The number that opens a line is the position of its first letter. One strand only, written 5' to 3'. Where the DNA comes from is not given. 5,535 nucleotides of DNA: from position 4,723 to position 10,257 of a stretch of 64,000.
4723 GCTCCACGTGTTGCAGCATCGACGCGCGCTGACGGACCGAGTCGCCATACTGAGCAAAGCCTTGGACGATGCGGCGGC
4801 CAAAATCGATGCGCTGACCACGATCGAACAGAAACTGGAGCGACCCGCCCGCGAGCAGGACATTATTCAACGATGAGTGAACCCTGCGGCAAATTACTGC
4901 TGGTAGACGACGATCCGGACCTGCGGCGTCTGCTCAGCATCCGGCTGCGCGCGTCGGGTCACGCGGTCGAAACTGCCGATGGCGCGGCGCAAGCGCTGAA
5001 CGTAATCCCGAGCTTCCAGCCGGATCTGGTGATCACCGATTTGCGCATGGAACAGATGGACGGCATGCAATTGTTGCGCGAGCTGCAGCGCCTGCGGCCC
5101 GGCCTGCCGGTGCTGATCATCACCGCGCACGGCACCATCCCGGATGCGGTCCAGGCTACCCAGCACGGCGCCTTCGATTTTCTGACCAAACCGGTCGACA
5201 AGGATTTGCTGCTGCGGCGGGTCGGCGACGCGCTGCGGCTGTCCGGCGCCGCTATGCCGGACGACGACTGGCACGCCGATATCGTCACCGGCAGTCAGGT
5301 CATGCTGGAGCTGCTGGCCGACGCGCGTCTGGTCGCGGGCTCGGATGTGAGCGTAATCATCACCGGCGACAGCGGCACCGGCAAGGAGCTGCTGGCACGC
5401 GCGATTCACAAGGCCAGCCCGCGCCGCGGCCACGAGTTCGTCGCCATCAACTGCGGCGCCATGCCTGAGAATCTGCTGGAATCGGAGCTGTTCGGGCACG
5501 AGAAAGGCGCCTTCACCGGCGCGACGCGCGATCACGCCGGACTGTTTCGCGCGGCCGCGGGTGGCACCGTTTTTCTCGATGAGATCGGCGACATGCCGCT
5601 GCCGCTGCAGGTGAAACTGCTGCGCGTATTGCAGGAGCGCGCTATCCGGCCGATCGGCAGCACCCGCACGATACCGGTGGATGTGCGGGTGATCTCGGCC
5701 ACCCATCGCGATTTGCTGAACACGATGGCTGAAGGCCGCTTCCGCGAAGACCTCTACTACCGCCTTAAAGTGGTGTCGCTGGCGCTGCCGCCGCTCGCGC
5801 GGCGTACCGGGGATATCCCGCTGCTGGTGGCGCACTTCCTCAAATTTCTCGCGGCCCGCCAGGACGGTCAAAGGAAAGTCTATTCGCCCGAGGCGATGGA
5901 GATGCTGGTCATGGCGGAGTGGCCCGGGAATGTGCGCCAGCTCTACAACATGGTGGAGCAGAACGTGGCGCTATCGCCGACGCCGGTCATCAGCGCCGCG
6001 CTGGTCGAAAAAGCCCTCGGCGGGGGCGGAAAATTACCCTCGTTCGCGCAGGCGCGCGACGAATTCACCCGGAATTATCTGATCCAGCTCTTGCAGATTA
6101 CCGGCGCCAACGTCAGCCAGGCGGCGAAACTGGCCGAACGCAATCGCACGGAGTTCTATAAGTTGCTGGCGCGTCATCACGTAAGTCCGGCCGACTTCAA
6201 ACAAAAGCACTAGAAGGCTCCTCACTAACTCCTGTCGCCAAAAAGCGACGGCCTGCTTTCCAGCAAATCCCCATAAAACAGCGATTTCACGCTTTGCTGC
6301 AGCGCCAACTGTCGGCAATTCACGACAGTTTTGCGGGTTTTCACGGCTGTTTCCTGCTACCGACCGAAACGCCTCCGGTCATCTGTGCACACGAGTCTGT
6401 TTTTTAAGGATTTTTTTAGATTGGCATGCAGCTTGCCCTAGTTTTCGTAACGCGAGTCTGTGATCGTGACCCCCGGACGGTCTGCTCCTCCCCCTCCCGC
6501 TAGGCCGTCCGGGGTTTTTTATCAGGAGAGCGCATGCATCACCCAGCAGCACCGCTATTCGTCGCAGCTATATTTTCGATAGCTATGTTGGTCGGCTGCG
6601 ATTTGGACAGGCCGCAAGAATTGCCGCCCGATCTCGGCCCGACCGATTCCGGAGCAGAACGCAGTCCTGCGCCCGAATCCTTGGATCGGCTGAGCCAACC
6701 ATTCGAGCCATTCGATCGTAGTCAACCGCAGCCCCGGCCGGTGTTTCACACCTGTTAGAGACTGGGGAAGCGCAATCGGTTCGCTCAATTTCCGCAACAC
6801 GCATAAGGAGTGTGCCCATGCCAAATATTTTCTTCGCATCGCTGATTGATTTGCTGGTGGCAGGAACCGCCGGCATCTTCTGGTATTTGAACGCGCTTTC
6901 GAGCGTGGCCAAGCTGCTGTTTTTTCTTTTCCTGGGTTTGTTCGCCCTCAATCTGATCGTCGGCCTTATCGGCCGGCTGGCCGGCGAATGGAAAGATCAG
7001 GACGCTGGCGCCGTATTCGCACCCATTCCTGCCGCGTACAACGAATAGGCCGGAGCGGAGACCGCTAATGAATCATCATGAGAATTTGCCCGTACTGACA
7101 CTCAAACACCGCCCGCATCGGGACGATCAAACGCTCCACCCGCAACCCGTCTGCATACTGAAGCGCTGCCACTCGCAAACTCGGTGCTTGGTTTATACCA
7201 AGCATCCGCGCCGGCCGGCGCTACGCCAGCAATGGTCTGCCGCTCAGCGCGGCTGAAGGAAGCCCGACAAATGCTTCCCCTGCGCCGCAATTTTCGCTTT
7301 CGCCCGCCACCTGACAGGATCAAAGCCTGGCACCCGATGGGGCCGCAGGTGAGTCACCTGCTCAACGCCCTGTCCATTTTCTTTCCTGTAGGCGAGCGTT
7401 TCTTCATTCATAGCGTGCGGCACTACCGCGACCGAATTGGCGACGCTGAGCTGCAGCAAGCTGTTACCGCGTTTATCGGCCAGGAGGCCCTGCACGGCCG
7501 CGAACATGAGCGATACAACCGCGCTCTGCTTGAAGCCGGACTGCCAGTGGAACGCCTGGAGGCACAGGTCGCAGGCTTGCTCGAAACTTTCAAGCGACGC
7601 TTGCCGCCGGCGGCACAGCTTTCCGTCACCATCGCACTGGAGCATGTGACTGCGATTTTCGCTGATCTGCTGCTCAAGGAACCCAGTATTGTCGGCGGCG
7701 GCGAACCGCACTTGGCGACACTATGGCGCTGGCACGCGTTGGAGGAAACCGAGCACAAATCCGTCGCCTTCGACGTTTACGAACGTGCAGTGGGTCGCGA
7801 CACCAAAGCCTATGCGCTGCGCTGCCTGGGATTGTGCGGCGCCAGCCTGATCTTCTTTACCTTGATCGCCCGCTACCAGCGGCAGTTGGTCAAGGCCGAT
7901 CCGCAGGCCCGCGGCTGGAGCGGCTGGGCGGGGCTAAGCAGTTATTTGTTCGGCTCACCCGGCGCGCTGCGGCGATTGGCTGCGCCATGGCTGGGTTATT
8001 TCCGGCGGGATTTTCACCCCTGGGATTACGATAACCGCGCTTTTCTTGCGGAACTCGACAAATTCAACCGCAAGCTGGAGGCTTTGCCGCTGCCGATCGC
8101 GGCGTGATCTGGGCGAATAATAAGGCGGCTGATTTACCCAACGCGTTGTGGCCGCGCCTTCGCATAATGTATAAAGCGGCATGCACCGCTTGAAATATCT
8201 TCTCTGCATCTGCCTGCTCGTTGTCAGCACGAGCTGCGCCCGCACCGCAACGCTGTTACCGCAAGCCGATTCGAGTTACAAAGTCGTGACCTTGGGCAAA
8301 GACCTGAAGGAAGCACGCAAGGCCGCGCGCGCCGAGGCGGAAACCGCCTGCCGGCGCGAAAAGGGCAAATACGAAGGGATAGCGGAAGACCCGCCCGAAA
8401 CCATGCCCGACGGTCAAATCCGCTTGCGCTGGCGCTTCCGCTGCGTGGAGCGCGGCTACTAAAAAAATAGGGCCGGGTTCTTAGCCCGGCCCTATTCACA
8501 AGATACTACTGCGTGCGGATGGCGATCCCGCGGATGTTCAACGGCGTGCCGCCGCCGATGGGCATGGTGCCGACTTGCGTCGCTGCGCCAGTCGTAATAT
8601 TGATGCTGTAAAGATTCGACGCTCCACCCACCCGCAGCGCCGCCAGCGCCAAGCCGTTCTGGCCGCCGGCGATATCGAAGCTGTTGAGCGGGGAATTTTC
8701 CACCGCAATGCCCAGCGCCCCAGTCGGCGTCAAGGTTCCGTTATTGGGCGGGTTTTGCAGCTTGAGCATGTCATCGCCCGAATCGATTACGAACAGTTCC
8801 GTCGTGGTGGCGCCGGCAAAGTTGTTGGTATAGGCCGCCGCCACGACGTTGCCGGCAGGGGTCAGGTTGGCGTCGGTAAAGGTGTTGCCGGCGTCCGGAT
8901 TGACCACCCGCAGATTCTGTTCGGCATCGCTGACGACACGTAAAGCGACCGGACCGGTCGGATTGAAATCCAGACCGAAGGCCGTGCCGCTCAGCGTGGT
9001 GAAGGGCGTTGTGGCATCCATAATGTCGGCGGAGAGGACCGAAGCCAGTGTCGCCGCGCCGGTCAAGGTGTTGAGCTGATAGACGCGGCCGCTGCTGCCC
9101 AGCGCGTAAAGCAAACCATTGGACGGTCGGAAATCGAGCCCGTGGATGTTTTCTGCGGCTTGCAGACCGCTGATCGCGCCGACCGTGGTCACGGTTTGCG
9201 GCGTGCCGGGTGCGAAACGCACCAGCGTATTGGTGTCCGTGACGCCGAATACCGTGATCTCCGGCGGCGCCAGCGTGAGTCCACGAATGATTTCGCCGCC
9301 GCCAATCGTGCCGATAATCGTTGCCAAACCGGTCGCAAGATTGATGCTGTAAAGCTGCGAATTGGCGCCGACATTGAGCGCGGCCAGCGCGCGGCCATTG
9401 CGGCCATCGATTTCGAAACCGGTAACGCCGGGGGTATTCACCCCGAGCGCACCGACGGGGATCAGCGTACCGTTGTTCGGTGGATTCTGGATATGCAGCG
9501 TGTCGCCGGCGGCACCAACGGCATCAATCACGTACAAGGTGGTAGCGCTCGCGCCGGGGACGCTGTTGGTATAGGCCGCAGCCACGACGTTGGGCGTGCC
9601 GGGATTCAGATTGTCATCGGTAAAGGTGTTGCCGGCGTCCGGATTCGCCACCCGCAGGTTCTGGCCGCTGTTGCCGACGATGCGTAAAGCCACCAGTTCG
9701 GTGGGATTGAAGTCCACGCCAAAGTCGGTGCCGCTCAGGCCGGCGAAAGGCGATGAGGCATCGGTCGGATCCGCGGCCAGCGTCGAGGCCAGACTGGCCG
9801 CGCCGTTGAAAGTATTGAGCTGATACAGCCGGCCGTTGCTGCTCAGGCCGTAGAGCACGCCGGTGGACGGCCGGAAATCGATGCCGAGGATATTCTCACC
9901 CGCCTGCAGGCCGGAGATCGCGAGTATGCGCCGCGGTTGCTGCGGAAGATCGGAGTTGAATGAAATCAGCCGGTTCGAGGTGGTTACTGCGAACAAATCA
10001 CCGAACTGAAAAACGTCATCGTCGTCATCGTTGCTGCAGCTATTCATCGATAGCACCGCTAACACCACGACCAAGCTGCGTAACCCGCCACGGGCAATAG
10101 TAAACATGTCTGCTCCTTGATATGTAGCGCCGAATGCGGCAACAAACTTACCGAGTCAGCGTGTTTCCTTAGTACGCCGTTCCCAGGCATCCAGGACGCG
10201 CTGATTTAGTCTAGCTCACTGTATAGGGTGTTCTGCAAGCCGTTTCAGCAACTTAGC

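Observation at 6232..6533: GlrR boxes plus a sigma54 promoter drive a ~75-nt terminated transcript just downstream of glrR: candidate new sRNA or attenuated leader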

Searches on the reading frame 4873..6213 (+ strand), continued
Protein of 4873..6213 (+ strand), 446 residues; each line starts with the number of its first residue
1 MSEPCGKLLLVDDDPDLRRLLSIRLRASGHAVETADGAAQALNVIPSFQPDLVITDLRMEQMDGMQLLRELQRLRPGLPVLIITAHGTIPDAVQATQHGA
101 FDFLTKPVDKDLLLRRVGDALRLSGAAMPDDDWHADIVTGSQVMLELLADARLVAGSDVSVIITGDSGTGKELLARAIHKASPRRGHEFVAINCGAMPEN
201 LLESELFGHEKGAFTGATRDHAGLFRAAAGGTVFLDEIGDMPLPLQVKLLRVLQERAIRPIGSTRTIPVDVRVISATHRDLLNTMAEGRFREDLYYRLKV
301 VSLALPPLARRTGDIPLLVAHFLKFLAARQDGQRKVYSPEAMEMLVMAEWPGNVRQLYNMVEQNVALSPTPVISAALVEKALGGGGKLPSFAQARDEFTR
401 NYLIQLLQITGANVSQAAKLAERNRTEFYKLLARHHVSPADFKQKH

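Call 46: find_encoding_contigs(protein=P0017, flank=3500, max_places=3)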
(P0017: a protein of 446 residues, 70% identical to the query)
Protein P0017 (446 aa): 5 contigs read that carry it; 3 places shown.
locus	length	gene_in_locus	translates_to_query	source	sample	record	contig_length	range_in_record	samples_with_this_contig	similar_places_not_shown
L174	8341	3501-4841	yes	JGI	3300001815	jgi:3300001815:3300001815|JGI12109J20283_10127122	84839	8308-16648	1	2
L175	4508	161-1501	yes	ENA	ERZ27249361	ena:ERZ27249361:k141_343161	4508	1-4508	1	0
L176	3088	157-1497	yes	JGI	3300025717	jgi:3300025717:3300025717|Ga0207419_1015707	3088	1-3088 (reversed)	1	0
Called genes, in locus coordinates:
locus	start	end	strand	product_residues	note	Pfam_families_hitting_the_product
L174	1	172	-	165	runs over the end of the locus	PF00027:cNMP_binding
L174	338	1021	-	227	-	PF04752:ChaC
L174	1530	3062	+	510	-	PF05227:CHASE3 (faint), PF00672:HAMP, PF00512:HisKA, PF02518:HATPase_c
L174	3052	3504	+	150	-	-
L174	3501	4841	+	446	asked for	PF00072:Response_reg, PF00158:Sigma54_activat, PF13191:AAA_16 (weak), PF14532:Sigma54_activ_2, PF07728:AAA_5 (weak), PF25601:AAA_lid_14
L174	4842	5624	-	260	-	PF09851:SHOCT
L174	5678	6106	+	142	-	-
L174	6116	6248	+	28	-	-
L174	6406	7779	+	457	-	PF00270:DEAD, PF04851:ResIII (weak), PF00271:Helicase_C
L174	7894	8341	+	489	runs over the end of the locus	PF01979:Amidohydro_1, PF07969:Amidohydro_3 (weak)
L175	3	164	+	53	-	?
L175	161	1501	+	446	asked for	PF00072:Response_reg, PF00158:Sigma54_activat, PF13191:AAA_16 (weak), PF14532:Sigma54_activ_2, PF07728:AAA_5 (weak), PF25601:AAA_lid_14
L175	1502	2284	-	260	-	PF09851:SHOCT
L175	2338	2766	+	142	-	-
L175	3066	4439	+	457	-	PF00270:DEAD, PF04851:ResIII (weak), PF00271:Helicase_C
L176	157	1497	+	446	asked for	PF00072:Response_reg, PF00158:Sigma54_activat, PF13191:AAA_16 (weak), PF14532:Sigma54_activ_2, PF07728:AAA_5 (weak), PF25601:AAA_lid_14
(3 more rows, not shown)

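Call 65: search_protein_families(library=ncbifam, proteins=[window:4873-6213:+], max_evalue=0.01)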
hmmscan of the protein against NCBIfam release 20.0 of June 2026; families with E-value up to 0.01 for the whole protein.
window:4873-6213:+ (446 aa): 117 families (the best 25 are shown)
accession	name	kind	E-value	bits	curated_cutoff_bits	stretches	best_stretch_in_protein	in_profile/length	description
NF011695.0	PRK15115.1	equivalog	7.8e-192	637.9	763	1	4-444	5-445/445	two-component system response regulator GlrR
TIGR01818.1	ntrC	equivalog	6.3e-121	404.4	558.6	1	9-430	2-428/463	nitrogen regulation protein NR(I)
NF008469.0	PRK11361.1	equivalog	4.1e-112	375.2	714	1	6-379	5-387/461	acetoacetate metabolism transcriptional regulator AtoC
TIGR02915.1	PEP_resp_reg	equivalog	2.2e-109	366.3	502.6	1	8-437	1-444/445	PEP-CTERM-box response regulator transcription factor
NF007689.0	PRK10365.1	equivalog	1.5e-108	363.4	760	1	7-383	7-387/441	sigma-54-dependent response regulator transcription factor ZraR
NF051870.1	NAssimRespRegNtrX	equivalog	3e-100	336.2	600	1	8-427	4-442/452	nitrogen assimilation response regulator NtrX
NF008176.1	PRK10923.1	equivalog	1.8e-97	326.9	620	1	6-361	4-364/469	nitrogen regulation protein NR(I)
NF041552.1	TF_PrdR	equivalog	5e-95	319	795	1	135-430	267-571/577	sigma-54 dependent transcriptional regulator PrdR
NF041946.1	LuxO_transreg_Vib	equivalog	6.9e-95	318.5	800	1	27-380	18-378/463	quorum-sensing sigma-54 dependent transcriptional regulator LuxO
TIGR01817.1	nifA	equivalog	1.2e-91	308.1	528.85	1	136-375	197-435/534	nif-specific transcriptional activator NifA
NF038308.1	RNA_repair_RtcR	equivalog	2.9e-91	306.9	650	1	135-407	180-460/530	RNA repair transcriptional activator RtcR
NF050807.1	TransRegFlbDCaul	equivalog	1.4e-88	297.8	750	1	28-384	23-367/454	sigma-54-dependent transcriptional regulator FlbD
NF003451.0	PRK05022.1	equivalog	4.6e-86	289.6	476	1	134-365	189-420/512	nitric oxide reductase transcriptional regulator NorR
NF049963.1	RespRegFlgRCampy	domain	1.2e-84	284.7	750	1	8-421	3-413/429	fla regulon two-component system response regulator FlgR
TIGR02329.1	propionate_PrpR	equivalog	2.9e-82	277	499.2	1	135-364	212-446/526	propionate catabolism operon regulatory protein PrpR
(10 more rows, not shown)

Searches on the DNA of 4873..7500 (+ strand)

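Call 3: search_rna_families(source=window, start=5500, end=7500, threshold=evalue, max_evalue=10, show_alignments=3)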
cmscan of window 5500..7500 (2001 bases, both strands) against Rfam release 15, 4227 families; matches with E-value up to 10: 6.
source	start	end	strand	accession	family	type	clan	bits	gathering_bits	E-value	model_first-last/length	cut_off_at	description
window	6594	6641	+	RF03994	mir-7558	Gene; miRNA;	-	18.1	80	3.8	1-51/51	no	mir-7558 microRNA precursor family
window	7358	7402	+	RF01336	CRISPR-DR23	Gene; CRISPR;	-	17.8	45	4.7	1-36/36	no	CRISPR RNA direct repeat element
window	6459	6522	+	RF02399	NsiR1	Gene; sRNA;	-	16.3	39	5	1-60/60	no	Nitrogen stress-induced RNA 1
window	6334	6519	+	RF02501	Atu_C7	Gene; sRNA;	-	15.3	45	1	1-157/157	no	Rhizobiales sRNA Atu_C7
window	6399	6528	+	RF01719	Pseudomon-1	Gene; sRNA;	-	15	50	9.2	1-116/116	no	Pseudomon-1/ErsA RNA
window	6439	6569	-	RF01881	Xist_exon4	Gene; lncRNA;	-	13.3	100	7.2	1-126/126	no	X-chromosome inactivation gene exon 4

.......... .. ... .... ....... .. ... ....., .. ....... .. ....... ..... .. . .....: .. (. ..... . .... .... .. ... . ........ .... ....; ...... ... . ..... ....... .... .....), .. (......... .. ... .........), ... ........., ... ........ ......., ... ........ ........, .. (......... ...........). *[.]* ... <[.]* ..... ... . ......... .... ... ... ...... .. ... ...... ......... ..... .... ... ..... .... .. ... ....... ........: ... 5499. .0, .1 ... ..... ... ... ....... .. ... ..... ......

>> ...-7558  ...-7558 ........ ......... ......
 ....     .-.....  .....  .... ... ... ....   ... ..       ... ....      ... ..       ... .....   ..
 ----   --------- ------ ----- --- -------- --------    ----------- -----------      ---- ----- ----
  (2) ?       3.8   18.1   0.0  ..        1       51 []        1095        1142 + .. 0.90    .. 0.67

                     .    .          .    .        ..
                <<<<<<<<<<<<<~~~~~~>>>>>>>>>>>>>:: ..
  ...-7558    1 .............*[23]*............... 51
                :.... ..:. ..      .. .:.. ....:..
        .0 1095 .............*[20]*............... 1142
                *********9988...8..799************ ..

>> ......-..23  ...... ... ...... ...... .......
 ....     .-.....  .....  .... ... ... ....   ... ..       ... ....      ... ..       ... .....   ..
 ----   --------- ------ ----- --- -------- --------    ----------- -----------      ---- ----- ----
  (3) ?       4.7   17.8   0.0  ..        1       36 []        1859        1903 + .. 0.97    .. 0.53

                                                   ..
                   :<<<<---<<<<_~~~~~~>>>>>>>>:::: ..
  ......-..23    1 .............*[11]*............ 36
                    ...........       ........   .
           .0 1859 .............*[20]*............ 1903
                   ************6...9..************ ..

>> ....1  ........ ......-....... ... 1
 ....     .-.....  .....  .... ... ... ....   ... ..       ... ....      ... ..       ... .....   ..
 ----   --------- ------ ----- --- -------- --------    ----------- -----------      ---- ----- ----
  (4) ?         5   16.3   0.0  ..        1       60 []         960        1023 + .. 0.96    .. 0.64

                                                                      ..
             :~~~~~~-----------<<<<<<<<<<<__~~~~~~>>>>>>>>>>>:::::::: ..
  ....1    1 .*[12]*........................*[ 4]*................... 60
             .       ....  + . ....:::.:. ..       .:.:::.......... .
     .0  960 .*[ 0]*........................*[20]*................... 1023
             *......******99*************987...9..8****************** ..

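Call 53: search_rna_families(sources=[L001, L003, L006, L010, L018, L081, L085, L011, L094, L161, L162, L163, L164, L167, L169, L170, L171, L172], threshold=gathering)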
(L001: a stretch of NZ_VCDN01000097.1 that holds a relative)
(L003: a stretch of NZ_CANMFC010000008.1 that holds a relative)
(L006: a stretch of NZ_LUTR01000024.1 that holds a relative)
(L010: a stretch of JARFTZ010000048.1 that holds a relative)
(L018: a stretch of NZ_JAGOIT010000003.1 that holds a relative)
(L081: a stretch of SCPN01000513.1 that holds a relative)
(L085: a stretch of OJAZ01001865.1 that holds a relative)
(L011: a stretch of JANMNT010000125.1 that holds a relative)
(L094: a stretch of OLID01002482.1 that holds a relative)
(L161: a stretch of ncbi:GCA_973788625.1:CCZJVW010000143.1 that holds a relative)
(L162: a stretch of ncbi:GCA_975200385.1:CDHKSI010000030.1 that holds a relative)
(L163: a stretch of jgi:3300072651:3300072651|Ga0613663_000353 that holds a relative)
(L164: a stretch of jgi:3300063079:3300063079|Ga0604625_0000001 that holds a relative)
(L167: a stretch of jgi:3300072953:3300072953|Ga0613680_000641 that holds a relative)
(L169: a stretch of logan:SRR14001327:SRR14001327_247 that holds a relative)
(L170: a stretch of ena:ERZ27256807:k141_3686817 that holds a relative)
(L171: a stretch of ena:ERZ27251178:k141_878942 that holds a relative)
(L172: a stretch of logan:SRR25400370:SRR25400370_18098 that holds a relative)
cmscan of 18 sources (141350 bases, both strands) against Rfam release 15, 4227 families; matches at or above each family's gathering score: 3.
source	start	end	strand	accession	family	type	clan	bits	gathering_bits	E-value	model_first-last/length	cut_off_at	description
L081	499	646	+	RF00128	GlmY_tke1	Gene; sRNA;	CL00011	147.1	33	1.8e-32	1-163/163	no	Glm Y RNA activator of glmS mRNA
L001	1255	1414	+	RF00128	GlmY_tke1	Gene; sRNA;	CL00011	142.7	33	2.4e-31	1-163/163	no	Glm Y RNA activator of glmS mRNA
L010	6720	6797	+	RF00521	SAM_alpha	Cis-reg; riboswitch;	-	45.6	36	1e-06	1-79/79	no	Alpha-proteobacteria SAM riboswitch aptamer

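Call 57: search_rna_families(sources=[L004, L087, L091, L014, L086, L016, L005, L088, L092, L093], threshold=gathering)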
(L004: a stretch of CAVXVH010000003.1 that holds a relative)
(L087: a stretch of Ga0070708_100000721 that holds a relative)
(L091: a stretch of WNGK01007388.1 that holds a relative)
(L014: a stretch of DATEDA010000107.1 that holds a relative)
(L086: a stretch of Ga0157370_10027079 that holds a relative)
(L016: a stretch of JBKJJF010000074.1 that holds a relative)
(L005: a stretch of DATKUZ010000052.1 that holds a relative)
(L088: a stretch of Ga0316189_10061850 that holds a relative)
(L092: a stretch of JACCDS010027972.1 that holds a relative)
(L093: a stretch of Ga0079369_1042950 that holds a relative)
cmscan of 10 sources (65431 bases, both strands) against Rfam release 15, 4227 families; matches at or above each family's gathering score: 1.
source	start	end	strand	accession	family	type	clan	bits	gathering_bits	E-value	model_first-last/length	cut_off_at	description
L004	897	980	-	RF00005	tRNA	Gene; tRNA;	CL00001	58.7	29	4e-10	1-71/71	no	tRNA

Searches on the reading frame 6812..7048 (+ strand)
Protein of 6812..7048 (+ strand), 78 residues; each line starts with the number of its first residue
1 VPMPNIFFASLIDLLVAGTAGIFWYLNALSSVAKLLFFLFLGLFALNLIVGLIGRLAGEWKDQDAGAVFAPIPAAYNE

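Call 4: search_protein_families(library=pfam, proteins=[window:6812-7048:+])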
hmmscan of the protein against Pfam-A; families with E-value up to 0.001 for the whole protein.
window:6812-7048:+ (78 aa): 0 families

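Call 65: search_protein_families(library=ncbifam, proteins=[window:6818-7048:+], max_evalue=0.01)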
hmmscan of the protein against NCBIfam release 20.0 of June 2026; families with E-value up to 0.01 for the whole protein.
window:6818-7048:+ (76 aa): 1 family
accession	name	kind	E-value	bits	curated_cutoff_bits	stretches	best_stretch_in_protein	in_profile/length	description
NF010233.0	PRK13682.2-4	equivalog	3.1e-06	27.4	85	1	14-53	14-53/59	hypothetical protein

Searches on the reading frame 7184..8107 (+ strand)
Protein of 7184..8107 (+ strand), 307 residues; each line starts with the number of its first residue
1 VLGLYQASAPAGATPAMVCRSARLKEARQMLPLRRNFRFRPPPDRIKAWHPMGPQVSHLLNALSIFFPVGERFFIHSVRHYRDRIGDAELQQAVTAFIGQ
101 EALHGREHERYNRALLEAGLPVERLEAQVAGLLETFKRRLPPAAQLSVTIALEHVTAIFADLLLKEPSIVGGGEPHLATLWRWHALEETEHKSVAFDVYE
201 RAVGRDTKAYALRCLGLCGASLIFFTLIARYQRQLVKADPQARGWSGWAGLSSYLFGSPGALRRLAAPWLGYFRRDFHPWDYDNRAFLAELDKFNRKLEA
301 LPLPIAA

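Call 4: search_protein_families(library=pfam, proteins=[window:7184-8107:+])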
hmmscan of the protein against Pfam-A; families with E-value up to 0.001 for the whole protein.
window:7184-8107:+ (307 aa): 1 family
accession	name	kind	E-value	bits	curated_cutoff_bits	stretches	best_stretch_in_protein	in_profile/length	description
PF10118.14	Metal_hydrol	-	4.6e-82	275.9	33.2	1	34-283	2-247/247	Predicted metal-dependent hydrolase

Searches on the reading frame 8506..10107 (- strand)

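Call 4: search_protein_families(library=pfam, proteins=[window:8506-10107:-])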
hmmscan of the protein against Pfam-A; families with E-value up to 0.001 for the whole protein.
window:8506-10107:- (533 aa): 1 family
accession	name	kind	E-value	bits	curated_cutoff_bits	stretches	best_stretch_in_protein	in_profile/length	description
PF14339.12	DUF4394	-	2.9e-125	416.6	29.6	2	46-277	1-229/230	Domain of unknown function (DUF4394)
